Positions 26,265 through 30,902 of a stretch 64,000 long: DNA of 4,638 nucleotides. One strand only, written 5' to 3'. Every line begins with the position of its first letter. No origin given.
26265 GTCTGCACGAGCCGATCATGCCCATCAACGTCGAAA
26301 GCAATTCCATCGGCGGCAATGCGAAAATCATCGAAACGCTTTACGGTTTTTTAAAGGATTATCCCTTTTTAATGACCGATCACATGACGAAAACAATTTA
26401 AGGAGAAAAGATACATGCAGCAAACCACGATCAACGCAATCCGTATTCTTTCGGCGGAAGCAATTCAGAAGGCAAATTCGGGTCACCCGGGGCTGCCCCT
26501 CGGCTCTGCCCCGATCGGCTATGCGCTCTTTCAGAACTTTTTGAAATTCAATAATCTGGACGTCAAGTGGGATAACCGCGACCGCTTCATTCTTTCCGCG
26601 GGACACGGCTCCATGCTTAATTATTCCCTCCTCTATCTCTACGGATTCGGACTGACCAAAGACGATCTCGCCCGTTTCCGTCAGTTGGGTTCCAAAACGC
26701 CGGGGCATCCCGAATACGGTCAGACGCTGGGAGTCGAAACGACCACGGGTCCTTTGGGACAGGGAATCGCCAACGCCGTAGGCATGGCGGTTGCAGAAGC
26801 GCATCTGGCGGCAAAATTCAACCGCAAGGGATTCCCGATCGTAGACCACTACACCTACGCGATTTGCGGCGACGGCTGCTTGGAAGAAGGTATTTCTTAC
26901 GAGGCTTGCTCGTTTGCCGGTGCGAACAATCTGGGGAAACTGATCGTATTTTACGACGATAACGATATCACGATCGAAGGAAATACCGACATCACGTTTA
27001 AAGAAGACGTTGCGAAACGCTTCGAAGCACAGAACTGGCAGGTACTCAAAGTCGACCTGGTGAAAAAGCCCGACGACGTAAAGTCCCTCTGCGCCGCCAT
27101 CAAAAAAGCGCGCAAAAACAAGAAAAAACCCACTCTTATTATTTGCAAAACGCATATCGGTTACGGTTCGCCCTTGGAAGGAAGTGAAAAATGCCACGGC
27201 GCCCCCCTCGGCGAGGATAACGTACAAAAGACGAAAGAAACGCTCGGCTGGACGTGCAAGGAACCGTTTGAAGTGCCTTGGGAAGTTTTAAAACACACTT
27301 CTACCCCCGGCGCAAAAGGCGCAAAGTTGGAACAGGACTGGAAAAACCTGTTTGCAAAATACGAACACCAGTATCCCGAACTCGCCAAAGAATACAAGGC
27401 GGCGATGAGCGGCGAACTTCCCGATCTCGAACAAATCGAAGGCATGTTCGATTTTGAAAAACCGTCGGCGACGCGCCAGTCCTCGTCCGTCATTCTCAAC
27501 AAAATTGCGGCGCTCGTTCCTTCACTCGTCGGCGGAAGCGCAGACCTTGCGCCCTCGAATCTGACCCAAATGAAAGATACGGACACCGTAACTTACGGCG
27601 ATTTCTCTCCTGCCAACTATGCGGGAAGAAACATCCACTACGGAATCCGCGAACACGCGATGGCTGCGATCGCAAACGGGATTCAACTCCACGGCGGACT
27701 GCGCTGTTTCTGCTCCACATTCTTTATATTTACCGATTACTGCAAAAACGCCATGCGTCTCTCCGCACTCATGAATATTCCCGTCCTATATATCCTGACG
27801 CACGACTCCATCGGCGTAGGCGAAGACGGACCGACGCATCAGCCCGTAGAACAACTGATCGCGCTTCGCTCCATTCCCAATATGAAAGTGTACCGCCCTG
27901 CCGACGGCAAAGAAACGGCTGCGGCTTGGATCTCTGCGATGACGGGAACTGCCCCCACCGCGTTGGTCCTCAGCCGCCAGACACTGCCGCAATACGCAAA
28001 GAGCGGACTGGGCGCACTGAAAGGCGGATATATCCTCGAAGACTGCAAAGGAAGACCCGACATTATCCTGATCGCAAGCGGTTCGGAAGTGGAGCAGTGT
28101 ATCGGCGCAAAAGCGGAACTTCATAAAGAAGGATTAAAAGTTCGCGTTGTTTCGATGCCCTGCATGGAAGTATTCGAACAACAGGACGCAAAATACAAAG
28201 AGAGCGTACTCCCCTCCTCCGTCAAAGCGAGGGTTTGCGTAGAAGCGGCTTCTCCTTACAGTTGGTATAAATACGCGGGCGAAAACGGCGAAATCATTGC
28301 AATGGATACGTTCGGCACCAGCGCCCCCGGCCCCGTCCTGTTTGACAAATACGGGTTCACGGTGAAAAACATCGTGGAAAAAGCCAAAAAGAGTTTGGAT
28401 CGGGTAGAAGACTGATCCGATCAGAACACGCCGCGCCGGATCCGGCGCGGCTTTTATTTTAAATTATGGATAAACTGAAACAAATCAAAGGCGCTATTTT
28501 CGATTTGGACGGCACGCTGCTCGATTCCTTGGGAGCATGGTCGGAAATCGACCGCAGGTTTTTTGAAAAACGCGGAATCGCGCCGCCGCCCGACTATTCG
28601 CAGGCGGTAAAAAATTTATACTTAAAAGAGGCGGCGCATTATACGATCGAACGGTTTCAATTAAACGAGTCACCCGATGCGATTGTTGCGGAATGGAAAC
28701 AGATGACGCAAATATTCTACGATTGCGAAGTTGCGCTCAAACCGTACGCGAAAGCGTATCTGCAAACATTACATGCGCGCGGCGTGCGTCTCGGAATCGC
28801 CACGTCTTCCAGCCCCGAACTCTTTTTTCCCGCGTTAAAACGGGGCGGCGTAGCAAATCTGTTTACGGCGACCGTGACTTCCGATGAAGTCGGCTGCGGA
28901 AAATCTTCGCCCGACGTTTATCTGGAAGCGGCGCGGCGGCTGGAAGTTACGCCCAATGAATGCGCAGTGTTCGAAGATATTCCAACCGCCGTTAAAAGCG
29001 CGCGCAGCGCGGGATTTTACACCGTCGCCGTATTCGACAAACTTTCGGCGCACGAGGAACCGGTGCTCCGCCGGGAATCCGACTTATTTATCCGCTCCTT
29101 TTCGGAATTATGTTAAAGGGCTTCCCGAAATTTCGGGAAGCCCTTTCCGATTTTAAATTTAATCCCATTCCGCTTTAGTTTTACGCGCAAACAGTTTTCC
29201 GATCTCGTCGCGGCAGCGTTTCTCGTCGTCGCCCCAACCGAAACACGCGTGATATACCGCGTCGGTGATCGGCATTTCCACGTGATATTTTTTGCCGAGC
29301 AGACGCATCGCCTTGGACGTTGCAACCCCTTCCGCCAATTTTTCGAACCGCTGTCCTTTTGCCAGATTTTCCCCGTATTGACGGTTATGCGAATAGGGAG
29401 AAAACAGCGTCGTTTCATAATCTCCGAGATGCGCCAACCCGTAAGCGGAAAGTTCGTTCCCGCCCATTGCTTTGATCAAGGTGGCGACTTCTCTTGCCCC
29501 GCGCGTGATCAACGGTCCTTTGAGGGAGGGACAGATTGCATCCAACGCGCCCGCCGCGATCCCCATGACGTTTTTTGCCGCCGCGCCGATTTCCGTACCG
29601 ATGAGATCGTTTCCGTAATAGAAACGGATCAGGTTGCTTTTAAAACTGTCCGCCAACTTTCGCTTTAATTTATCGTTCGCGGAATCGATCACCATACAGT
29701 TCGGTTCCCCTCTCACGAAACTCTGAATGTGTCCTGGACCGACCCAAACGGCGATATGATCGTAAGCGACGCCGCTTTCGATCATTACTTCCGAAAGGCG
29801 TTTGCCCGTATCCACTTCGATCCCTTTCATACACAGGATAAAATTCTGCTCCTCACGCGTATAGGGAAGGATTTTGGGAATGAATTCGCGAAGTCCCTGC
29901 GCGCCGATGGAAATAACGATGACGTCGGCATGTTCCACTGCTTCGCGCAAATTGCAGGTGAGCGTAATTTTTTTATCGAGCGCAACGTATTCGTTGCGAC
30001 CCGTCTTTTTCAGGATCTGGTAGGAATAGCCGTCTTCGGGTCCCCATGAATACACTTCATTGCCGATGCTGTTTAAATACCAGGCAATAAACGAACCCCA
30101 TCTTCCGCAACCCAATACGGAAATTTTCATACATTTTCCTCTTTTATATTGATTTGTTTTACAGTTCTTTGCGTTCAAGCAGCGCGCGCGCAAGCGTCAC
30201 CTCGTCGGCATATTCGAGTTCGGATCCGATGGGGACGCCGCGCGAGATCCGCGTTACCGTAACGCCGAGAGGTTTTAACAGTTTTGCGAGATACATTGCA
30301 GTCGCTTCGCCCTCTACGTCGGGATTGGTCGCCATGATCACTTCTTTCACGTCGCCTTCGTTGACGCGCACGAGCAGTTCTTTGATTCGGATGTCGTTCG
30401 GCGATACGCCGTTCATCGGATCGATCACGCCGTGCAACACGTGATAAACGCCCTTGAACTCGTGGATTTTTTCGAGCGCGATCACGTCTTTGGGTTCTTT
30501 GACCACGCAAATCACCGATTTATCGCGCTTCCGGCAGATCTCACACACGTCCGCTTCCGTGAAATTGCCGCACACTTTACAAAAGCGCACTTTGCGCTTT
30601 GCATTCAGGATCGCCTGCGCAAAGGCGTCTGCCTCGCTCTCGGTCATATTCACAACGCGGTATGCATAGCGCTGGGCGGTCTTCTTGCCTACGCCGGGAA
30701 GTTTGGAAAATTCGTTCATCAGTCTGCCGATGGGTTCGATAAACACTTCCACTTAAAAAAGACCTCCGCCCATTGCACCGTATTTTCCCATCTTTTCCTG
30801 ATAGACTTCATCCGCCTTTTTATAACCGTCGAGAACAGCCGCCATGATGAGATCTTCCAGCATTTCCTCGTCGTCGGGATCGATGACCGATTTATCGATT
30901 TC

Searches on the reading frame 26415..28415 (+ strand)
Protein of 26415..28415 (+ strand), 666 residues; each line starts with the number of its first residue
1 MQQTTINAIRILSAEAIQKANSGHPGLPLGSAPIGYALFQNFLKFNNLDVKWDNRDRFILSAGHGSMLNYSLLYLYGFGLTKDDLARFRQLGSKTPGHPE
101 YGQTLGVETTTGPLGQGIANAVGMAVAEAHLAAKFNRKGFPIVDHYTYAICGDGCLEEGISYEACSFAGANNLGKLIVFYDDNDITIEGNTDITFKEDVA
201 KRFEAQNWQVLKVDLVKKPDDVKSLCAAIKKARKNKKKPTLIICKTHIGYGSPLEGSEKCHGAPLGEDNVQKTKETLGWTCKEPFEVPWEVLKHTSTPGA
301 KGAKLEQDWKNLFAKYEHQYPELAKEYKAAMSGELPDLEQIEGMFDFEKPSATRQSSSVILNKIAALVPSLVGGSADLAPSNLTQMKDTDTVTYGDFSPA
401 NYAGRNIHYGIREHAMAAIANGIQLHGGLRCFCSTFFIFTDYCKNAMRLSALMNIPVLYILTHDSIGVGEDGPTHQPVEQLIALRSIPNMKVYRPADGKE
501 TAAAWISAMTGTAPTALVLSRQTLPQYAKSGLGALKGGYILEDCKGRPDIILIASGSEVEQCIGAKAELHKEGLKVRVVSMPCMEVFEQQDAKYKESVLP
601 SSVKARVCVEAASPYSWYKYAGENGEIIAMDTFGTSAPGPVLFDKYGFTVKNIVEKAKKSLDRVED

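Call 34: search_protein_families(library=pfam, proteins=[window:26415-28415:+], max_evalue=0.00001)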
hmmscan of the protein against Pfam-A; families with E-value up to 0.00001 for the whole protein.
window:26415-28415:+ (666 aa): 4 families
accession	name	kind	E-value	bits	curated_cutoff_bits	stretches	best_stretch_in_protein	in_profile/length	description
PF00456.26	Transketolase_N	-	6.1e-142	472.9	22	1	2-336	2-334/334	Transketolase, thiamine diphosphate binding domain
PF02779.29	Transket_pyr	-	4.3e-51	173.4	27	1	352-525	4-173/174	Transketolase, pyrimidine binding domain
PF22613.1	Transketolase_C_1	-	2.7e-42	144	27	1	537-649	1-113/113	Transketolase-like TK C-terminal domain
PF02780.25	Transketolase_C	-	1.1e-12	48.3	25.9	1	539-653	2-124/124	Transketolase, C-terminal domain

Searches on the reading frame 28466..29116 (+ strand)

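Call 31: search_protein_families(library=pfam, proteins=[window:28466-29116:+], max_evalue=0.00001)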
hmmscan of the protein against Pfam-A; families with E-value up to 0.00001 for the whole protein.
window:28466-29116:+ (216 aa): 3 families
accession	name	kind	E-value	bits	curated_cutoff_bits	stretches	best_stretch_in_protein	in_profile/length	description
PF13419.12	HAD_2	-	5.6e-27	95.4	23.8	1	11-189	2-178/178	Haloacid dehalogenase-like hydrolase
PF00702.32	Hydrolase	-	1.2e-24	88.2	26.4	1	7-183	1-191/191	haloacid dehalogenase-like hydrolase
PF12710.13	HAD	-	9.7e-10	39.6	27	1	10-167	1-176/189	haloacid dehalogenase-like hydrolase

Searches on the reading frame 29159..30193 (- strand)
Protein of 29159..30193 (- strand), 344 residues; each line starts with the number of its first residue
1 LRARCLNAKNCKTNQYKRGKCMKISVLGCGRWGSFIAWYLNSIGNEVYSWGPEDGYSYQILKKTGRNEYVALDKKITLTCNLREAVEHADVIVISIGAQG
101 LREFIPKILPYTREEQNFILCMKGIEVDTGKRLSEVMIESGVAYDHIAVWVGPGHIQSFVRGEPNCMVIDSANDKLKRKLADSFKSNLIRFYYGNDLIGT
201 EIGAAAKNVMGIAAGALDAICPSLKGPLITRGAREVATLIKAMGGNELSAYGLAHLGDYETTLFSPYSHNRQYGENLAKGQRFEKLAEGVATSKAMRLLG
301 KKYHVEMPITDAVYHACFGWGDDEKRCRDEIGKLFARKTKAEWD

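Call 31: search_protein_families(library=pfam, proteins=[window:29159-30193:-], max_evalue=0.00001)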
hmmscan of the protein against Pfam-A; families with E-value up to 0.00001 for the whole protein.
window:29159-30193:- (344 aa): 4 families
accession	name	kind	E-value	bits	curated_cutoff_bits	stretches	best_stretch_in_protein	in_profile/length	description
PF07479.19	NAD_Gly3P_dh_C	-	3.9e-30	105.4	25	1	196-319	1-133/142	NAD-dependent glycerol-3-phosphate dehydrogenase C-terminus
PF01210.29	NAD_Gly3P_dh_N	-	3.5e-25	89.3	23.1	1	23-175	1-156/158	NAD-dependent glycerol-3-phosphate dehydrogenase N-terminus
PF20618.3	GPD_NAD_C_bact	-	1.1e-07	32.7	27.6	1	255-313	2-66/66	Bacterial GPD, NAD-dependent C-terminal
PF02558.23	ApbA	-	3.8e-07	30.3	22.2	1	24-157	1-136/150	Ketopantoate reductase PanE/ApbA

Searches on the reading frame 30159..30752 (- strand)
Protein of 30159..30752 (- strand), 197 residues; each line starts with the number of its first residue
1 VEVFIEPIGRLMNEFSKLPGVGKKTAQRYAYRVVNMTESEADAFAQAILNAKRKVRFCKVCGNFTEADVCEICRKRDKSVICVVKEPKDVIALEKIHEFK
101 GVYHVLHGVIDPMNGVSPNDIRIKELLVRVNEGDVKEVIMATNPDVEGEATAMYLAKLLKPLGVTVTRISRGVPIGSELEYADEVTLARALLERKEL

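Call 34: search_protein_families(library=pfam, proteins=[window:30159-30752:-], max_evalue=0.00001)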
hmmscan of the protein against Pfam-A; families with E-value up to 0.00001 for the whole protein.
window:30159-30752:- (197 aa): 5 families
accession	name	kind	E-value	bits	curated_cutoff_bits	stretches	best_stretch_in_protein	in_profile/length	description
PF13662.12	Toprim_4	-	2.3e-26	92.3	25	1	79-169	1-84/85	Toprim domain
PF01751.28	Toprim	-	2.4e-14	53.7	23.1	1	80-164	1-91/96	Toprim domain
PF21176.3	RecR_HhH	-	2.4e-14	53.3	27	1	9-51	2-44/45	RecR, helix-hairpin-helix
PF21175.2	RecR_C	-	5.7e-12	45.2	22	1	172-195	1-24/24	RecR, C-terminal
PF02132.21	RecR_ZnF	-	7.2e-10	38.8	22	1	55-74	1-20/21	RecR, Cys4-zinc finger domain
